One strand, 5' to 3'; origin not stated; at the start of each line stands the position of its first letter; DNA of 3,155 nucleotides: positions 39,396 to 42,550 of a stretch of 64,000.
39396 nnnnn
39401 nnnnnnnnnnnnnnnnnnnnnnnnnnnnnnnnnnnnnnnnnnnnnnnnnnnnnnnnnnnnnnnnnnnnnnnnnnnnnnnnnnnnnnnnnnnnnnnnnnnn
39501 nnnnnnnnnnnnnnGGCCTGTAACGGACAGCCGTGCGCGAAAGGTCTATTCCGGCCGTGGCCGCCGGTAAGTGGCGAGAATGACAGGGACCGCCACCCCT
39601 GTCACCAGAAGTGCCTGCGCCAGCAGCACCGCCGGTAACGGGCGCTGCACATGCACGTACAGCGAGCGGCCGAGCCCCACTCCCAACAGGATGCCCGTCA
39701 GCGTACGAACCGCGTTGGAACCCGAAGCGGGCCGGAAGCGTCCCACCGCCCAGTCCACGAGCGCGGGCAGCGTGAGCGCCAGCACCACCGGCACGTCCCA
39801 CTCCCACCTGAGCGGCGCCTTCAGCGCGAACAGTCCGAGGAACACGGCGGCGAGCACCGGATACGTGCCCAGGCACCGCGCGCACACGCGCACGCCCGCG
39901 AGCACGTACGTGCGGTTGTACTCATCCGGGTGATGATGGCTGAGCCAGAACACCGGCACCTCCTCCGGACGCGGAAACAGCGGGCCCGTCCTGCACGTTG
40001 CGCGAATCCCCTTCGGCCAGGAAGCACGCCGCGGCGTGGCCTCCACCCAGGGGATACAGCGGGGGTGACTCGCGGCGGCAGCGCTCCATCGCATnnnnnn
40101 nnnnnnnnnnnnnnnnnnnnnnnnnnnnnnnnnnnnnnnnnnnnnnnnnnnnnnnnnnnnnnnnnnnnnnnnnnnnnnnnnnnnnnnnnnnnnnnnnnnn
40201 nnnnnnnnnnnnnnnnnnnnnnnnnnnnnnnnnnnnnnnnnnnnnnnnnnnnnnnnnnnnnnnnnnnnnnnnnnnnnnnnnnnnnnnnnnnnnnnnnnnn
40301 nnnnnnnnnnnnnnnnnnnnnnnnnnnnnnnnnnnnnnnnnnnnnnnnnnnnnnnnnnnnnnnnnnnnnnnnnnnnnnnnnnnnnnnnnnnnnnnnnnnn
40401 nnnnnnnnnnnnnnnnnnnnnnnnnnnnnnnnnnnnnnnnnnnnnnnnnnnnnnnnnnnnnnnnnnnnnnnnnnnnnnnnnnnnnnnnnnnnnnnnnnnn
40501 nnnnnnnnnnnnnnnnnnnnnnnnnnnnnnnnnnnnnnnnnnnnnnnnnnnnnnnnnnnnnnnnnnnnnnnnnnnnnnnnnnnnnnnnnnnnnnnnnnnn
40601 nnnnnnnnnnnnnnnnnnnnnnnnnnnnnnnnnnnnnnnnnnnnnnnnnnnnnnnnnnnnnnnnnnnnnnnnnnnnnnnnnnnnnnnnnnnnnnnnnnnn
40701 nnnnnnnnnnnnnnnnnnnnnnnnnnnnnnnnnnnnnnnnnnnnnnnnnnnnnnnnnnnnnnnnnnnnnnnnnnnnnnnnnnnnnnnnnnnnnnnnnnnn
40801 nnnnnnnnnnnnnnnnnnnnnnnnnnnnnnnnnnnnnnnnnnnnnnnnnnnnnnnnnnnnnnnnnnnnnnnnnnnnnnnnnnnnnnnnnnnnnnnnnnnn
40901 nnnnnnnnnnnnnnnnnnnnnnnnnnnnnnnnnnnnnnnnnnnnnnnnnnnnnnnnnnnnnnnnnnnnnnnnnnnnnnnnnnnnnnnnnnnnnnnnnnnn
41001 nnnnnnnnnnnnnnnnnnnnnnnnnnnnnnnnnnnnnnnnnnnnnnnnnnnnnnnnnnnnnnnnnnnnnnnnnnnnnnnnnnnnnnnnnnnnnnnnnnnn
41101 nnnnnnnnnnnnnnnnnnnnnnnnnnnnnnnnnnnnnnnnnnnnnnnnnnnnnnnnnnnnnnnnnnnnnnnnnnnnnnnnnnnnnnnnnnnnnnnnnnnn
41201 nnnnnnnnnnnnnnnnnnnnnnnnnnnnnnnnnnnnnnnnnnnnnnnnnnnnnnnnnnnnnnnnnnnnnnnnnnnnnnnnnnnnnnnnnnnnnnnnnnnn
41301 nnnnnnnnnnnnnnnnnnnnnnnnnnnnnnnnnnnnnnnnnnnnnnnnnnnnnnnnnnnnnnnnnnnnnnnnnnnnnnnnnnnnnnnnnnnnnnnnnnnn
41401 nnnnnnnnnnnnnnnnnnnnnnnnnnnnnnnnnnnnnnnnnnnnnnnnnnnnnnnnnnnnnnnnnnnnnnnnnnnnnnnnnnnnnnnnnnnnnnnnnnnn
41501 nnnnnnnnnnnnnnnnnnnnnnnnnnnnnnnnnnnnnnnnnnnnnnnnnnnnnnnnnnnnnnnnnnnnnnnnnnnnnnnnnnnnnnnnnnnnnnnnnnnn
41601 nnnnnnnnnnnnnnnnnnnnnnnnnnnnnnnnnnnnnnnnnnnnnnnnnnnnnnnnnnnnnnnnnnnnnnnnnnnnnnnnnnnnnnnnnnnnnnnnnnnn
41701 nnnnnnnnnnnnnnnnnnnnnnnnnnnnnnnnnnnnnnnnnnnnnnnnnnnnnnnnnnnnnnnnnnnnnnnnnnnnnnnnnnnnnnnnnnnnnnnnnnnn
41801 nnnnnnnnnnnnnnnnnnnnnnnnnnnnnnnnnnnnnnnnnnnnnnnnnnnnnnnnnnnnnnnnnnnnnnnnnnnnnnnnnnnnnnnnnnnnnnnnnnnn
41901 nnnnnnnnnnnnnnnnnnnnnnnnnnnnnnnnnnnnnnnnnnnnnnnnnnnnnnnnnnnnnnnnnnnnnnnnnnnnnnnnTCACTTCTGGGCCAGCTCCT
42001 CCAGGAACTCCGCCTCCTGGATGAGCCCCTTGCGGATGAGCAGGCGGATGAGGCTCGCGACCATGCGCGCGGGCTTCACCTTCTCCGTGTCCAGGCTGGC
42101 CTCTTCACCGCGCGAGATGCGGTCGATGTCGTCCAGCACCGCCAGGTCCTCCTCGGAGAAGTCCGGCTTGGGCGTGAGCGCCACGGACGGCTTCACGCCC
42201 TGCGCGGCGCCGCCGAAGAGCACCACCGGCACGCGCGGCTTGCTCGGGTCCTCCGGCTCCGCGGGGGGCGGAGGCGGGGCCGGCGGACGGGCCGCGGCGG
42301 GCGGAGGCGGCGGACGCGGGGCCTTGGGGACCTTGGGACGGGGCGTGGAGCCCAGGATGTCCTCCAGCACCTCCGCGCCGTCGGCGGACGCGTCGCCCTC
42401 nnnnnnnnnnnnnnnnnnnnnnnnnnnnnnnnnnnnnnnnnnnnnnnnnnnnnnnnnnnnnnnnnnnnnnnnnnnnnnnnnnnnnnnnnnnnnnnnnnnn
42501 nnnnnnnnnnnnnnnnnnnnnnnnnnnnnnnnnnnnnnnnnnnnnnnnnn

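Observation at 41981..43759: Pair of stand-alone MshEN (T2SSE_N) domain proteins without any ATPase domain: candidate c-di-GMP receptors for the pilus machine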

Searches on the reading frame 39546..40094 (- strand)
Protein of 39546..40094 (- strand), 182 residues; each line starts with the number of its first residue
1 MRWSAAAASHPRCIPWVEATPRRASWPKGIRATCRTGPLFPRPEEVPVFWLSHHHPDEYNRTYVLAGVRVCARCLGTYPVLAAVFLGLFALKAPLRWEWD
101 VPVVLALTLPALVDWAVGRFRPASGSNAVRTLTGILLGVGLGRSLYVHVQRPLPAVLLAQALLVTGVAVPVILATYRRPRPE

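Call 47: search_protein_families(library=pfam, proteins=[window:39546-40094:-], max_evalue=0.0001)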
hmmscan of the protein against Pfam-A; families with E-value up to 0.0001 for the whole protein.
window:39546-40094:- (182 aa): 1 family
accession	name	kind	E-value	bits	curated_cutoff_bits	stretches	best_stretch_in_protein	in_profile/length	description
PF09858.14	DUF2085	-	8.7e-10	39.3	25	1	68-141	16-87/90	Predicted membrane protein (DUF2085)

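Call 62: search_protein_families(library=ncbifam, proteins=[window:39546-40094:-], max_evalue=0.00001)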
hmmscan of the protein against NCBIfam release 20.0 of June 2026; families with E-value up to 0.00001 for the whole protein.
window:39546-40094:- (182 aa): 0 families

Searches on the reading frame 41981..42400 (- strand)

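Call 36: search_protein_families(library=pfam, proteins=[window:41981-42400:-], max_evalue=10)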
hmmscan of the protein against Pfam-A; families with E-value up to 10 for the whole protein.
window:41981-42400:- (139 aa): 1 family
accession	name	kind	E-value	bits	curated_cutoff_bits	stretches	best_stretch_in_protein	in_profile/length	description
PF04625.18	DEC-1_N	-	0.45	9.9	29.2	1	11-50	108-145/403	DEC-1 protein, N-terminal region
